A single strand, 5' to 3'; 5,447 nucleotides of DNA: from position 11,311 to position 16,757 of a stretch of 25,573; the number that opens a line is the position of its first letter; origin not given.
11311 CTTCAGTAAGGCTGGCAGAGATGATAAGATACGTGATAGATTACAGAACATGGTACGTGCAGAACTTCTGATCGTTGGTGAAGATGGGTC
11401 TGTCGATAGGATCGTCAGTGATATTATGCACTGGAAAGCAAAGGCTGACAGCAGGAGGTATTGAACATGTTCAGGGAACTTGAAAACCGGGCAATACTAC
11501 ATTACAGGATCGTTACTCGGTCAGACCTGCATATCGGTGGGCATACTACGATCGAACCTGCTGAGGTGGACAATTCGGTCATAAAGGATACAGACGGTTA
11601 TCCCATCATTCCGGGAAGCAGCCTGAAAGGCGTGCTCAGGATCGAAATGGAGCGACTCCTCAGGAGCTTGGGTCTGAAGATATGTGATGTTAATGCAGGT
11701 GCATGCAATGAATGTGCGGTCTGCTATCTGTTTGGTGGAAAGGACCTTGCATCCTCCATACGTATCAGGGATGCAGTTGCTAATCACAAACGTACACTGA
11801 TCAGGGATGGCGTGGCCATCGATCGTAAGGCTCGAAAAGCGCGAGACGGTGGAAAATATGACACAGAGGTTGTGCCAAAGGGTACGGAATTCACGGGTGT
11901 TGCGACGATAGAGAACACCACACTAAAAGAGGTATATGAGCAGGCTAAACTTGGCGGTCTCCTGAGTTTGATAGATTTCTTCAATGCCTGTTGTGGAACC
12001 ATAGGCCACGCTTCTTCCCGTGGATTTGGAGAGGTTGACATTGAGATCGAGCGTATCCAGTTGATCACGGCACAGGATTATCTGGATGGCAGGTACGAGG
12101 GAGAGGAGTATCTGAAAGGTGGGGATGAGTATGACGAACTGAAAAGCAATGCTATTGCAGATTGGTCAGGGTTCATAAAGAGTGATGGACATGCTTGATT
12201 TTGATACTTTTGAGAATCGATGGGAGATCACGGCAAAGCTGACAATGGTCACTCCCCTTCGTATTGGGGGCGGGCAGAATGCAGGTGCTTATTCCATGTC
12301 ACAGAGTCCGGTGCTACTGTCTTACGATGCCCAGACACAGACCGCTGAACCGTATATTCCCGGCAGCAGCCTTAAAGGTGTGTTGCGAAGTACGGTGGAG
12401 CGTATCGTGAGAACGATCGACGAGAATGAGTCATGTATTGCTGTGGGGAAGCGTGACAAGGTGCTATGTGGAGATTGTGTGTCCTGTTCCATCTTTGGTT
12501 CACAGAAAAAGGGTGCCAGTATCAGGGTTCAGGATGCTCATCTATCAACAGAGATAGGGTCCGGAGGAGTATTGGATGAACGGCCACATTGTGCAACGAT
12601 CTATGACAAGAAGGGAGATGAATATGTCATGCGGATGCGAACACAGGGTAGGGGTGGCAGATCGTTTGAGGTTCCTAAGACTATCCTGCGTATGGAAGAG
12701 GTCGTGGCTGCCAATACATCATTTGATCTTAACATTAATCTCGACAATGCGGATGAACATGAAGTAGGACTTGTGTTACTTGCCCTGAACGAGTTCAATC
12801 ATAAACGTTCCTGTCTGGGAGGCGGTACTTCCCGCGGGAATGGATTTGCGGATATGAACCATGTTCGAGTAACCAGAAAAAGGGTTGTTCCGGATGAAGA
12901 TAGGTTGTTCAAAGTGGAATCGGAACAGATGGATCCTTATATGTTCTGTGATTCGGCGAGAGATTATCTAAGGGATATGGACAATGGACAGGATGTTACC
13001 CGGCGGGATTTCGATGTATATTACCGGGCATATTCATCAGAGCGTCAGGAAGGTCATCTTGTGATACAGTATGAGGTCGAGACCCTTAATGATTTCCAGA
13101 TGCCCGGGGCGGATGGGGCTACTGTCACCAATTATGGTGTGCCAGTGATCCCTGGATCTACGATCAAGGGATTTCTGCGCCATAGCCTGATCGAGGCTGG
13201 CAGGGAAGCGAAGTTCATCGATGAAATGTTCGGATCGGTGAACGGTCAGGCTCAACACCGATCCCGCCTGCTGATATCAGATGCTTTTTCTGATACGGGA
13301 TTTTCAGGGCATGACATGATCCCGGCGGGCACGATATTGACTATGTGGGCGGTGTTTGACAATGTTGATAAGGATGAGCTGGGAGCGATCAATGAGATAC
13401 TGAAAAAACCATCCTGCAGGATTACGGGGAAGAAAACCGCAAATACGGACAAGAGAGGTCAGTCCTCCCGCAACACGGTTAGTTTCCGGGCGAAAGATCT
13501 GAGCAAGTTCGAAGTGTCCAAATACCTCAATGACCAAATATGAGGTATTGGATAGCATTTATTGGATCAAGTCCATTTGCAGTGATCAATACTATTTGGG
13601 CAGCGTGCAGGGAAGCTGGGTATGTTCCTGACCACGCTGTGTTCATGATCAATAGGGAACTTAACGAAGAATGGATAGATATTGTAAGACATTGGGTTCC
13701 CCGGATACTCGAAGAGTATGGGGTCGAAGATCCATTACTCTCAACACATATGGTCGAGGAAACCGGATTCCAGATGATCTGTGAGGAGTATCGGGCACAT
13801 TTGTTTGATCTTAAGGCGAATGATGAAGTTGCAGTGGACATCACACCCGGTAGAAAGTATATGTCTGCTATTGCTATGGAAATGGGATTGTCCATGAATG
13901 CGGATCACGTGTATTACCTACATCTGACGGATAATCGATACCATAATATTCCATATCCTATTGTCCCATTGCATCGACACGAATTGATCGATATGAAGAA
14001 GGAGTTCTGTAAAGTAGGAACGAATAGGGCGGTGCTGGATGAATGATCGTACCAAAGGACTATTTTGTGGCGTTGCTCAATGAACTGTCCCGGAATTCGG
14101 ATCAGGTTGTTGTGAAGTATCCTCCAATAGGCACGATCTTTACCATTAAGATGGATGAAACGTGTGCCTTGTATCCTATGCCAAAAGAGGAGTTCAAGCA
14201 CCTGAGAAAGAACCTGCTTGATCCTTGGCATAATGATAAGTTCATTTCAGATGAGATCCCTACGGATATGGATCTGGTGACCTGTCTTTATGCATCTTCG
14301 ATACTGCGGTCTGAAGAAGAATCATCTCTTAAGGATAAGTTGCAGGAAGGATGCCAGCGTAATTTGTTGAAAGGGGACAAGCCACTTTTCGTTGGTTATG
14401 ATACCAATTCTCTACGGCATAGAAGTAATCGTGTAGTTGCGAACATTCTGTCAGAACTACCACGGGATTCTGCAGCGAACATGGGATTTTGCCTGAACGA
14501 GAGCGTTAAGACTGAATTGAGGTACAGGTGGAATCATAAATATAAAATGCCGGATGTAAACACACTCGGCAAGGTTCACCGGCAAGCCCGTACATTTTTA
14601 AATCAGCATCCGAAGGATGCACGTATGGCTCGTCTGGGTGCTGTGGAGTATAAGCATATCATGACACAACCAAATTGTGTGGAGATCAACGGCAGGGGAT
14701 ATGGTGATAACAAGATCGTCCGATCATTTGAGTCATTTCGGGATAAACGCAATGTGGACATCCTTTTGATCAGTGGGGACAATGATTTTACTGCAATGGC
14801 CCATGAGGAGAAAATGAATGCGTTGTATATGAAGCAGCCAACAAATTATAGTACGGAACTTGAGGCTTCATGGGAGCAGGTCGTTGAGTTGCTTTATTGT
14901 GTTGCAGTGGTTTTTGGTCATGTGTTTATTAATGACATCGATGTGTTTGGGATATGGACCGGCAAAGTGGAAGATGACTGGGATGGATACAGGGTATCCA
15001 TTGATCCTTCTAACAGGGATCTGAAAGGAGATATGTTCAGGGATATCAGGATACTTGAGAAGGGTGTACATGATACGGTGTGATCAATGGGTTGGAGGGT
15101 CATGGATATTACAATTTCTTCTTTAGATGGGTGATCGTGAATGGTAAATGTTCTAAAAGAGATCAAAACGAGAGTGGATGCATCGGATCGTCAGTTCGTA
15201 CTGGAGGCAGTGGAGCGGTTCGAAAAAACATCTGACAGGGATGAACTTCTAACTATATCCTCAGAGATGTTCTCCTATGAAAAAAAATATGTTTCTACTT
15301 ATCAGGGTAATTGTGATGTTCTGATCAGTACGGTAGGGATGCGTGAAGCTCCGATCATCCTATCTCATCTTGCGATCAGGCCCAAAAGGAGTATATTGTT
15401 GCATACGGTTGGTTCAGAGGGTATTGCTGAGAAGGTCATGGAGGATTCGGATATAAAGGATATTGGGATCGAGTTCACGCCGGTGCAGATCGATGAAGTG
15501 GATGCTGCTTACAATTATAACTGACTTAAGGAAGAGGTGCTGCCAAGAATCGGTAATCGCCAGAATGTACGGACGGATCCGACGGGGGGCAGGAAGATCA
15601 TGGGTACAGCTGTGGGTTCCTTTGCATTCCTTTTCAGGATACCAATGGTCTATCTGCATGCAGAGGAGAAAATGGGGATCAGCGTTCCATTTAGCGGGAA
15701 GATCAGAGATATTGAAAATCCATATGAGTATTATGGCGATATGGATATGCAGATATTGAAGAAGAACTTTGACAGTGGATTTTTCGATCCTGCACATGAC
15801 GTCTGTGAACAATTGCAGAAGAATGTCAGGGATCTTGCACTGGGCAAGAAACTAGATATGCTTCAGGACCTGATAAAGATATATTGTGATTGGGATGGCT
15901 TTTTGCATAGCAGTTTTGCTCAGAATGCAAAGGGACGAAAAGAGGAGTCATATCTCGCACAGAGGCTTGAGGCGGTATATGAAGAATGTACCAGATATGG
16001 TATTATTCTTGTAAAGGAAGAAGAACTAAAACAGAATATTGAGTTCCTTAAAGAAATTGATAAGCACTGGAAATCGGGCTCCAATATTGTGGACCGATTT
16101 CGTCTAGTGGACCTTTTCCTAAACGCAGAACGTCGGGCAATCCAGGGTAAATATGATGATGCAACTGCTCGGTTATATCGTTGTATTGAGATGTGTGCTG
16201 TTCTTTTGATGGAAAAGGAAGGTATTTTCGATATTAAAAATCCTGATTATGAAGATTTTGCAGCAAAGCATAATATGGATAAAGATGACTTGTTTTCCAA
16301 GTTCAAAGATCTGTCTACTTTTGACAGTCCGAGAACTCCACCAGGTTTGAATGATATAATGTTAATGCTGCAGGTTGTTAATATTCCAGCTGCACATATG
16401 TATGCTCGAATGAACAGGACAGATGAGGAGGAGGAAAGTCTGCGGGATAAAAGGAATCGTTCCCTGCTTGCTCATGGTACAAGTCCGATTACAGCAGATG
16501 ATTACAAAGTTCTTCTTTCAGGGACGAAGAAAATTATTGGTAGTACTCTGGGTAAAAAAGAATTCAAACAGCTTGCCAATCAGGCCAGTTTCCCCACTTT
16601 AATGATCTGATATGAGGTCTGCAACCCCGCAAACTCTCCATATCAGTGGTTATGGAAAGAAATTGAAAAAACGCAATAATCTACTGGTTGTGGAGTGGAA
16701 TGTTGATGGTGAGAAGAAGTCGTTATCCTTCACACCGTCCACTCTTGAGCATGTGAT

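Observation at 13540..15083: Translationally coupled stand-alone CARF + PIN nuclease: candidate two-component cOA effector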

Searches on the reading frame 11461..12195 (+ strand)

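Call 6: search_protein_families(library=pfam, proteins=[window:11461-12195:+], max_evalue=0.1)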
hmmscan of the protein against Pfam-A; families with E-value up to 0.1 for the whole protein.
window:11461-12195:+ (245 aa): 1 family
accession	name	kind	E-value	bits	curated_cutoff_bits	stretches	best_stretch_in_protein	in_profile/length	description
PF03787.20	RAMPs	-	2.9e-28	100.1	22.1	1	17-192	2-188/189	RAMP superfamily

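Call 7: search_protein_families(library=ncbifam, proteins=[window:11461-12195:+], max_evalue=0.1)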
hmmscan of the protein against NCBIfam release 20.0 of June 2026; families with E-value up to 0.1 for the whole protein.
window:11461-12195:+ (245 aa): 9 families
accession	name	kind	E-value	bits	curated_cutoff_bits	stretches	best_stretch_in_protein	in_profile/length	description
TIGR02581.1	cas_cyan_RAMP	equivalog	6.3e-36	124.1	108.05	2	83-200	104-216/216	type III CRISPR-associated RAMP protein Csx7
TIGR02582.1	cas7_TM1809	equivalog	1.8e-13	51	90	1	10-145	3-159/203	type III-A CRISPR-associated RAMP protein Csm3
TIGR03986.1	TIGR03986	equivalog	8.8e-13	48.5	161.35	2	122-209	440-521/568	TIGR03986 family type III CRISPR-associated RAMP protein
TIGR02580.1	cas_RAMP_Cmr4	equivalog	2.3e-10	40.8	87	1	15-65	3-54/283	type III-B CRISPR module RAMP protein Cmr4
NF041225.1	Cas_III-E_gRAMP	equivalog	3.5e-10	38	700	1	35-144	432-534/1636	type III-E CRISPR-associated gRAMP effector Cas7-11e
TIGR01898.1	cas_TM1791_cmr6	equivalog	0.0008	19.6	51.1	1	33-69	18-53/195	type III-B CRISPR module RAMP protein Cmr6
NF049957.1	Cas_III-I_gRAMP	exception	0.0051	14.7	800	1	50-206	565-718/1076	type III-I CRISPR-associated gRAMP effector Cas7-11i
TIGR01894.1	cas_TM1795_cmr1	hypoth_equivalog_domain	0.01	16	28.65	1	53-194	26-165/167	type III-B CRISPR module RAMP protein Cmr1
TIGR01899.1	cas_TM1807_csm5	equivalog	0.036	13.5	38.3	0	41-60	103-122/364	type III-A CRISPR-associated RAMP protein Csm5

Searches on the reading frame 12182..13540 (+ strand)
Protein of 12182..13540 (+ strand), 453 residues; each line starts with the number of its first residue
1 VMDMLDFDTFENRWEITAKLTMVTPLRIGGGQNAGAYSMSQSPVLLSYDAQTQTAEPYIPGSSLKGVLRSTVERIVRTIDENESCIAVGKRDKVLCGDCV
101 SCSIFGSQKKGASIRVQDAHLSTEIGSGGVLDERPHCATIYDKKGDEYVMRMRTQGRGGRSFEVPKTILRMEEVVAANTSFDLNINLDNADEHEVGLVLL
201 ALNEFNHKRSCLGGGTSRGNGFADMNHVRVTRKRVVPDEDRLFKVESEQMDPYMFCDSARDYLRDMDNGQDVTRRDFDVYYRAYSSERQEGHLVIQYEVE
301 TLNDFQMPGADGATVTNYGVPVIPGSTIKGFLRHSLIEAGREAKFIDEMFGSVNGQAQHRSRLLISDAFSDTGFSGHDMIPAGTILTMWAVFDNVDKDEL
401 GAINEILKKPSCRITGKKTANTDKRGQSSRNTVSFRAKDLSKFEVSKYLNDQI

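Call 6: search_protein_families(library=pfam, proteins=[window:12182-13540:+], max_evalue=0.1)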
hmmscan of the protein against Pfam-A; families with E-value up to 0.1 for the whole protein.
window:12182-13540:+ (453 aa): 1 family
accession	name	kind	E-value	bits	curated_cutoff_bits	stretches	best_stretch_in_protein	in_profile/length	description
PF03787.20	RAMPs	-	1.5e-32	114.1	22.1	2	19-222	1-187/189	RAMP superfamily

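Call 7: search_protein_families(library=ncbifam, proteins=[window:12182-13540:+], max_evalue=0.1)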
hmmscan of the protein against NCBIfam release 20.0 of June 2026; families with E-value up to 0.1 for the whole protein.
window:12182-13540:+ (453 aa): 9 families
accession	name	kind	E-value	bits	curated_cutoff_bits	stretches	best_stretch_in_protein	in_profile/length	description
TIGR02581.1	cas_cyan_RAMP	equivalog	2.1e-28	99.5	108.05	1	12-228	2-213/216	type III CRISPR-associated RAMP protein Csx7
TIGR02582.1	cas7_TM1809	equivalog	1.5e-19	70.8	90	1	13-221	3-199/203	type III-A CRISPR-associated RAMP protein Csm3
TIGR03986.1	TIGR03986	equivalog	1.2e-15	58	161.35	1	15-75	35-91/568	TIGR03986 family type III CRISPR-associated RAMP protein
TIGR01898.1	cas_TM1791_cmr6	equivalog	3.3e-12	47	51.1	2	54-110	29-93/195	type III-B CRISPR module RAMP protein Cmr6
TIGR02580.1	cas_RAMP_Cmr4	equivalog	7.8e-12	45.6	87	2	318-368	33-87/283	type III-B CRISPR module RAMP protein Cmr4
TIGR03115.2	cas7_csf2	equivalog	2.8e-11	43.2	130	1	173-243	242-314/346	type IV CRISPR-associated protein Csf2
TIGR01899.1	cas_TM1807_csm5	equivalog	2.7e-08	33.7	38.3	1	55-72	108-125/364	type III-A CRISPR-associated RAMP protein Csm5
NF041225.1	Cas_III-E_gRAMP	equivalog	8.1e-07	26.8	700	1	51-121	689-749/1636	type III-E CRISPR-associated gRAMP effector Cas7-11e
NF049957.1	Cas_III-I_gRAMP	exception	0.0001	20.3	800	1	51-126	557-621/1076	type III-I CRISPR-associated gRAMP effector Cas7-11i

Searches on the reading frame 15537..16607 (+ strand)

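Call 6: search_protein_families(library=pfam, proteins=[window:15537-16607:+], max_evalue=0.1)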
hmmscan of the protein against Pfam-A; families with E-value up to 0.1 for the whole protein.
window:15537-16607:+ (357 aa): 2 families
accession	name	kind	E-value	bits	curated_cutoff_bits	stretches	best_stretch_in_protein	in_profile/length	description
PF09670.15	Cas_Cas02710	-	2.8e-17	63.3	27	1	190-326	13-142/153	Csm6 HEPN domain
PF22205.1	Csm6_6H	-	0.066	13.8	27.6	0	66-131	1-63/93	Csm6 6H domain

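Call 7: search_protein_families(library=ncbifam, proteins=[window:15537-16607:+], max_evalue=0.1)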
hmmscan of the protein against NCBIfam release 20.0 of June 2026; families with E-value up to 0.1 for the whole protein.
window:15537-16607:+ (357 aa): 1 family
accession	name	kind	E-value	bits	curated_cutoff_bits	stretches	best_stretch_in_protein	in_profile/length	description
TIGR02710.1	TIGR02710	equivalog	7.8e-27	94.2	83.9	1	9-325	72-372/384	TIGR02710 family CRISPR-associated CARF protein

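Call 91: search_protein_families(library=padloc, proteins=[window:15537-16607:+], max_evalue=0.001)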
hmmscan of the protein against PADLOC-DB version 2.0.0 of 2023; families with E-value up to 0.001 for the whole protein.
window:15537-16607:+ (357 aa): 17 families
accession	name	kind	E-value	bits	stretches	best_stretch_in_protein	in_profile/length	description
PDLC01802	CARF1--CARF_HEPN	-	1.1e-43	147.6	1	9-355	84-387/388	-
PDLC01639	Csx1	-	6.8e-39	131.9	1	8-326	67-351/361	CAS-III; associated_signaling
PDLC01360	Csx1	-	1.4e-35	121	1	8-326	66-354/365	CAS-III; associated_signaling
PDLC01801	CARF1--CARF_HEPN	-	1.1e-30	104.9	1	6-334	101-418/441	-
PDLC01031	Csx1/Csm6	-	4.7e-30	103.2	1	11-341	85-342/357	CARF+HEPN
PDLC01796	CARF1--CARF_HEPN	-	1.7e-29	101.2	1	9-348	99-393/401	-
PDLC01315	Csx1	-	8.5e-27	92.2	1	10-326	64-318/329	CAS-III; associated_signaling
PDLC01798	CARF1--CARF_HEPN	-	2.8e-25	87.2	1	10-328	84-380/396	-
PDLC01819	CARF1--CARF_HEPN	-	2.1e-24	83.9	1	5-328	138-443/475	-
PDLC01966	CARF_HEPN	-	3.6e-21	73.9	1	16-346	46-323/333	-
PDLC01813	CARF1--CARF_HEPN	-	7.1e-21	72.8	1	10-334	84-399/421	-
PDLC01816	CARF1--CARF_HEPN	-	1.5e-15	55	1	72-339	167-402/427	-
PDLC01799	CARF1--CARF_HEPN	-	6.8e-13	46.4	1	9-336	123-441/454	-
PDLC01817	CARF1--CARF_HEPN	-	6.4e-06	23.6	1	161-321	280-444/475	-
PDLC01818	CARF1--CARF_HEPN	-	7.2e-06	23.9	1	11-238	162-339/419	-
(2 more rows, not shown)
